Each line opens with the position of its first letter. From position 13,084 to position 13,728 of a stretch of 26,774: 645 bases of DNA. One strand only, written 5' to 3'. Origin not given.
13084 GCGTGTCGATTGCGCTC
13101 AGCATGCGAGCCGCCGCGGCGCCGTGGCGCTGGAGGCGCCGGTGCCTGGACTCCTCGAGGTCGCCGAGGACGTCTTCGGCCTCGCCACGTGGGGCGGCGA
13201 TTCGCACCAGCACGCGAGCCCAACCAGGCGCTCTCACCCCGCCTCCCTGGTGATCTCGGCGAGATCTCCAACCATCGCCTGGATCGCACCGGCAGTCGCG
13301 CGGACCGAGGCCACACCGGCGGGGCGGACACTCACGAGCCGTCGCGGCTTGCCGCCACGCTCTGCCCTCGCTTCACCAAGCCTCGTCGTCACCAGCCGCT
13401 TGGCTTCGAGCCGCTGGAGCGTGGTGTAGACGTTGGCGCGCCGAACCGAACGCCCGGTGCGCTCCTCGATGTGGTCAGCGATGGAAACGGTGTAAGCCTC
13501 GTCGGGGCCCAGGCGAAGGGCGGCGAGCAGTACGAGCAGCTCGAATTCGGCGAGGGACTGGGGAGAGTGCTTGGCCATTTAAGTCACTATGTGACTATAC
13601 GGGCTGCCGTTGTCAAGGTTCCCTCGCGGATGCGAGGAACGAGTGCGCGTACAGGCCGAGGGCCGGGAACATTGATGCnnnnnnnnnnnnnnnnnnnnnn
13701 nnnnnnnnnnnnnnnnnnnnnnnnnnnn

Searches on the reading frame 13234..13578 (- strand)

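Call 12: search_protein_families(library=pfam, proteins=[window:13234-13578:-])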
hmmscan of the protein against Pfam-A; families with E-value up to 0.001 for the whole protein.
window:13234-13578:- (114 aa): 1 family
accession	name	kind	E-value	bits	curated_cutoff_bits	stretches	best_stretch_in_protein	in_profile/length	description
PF03551.20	PadR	-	1.4e-07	31.9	27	1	26-88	8-69/75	Transcriptional regulator PadR-like family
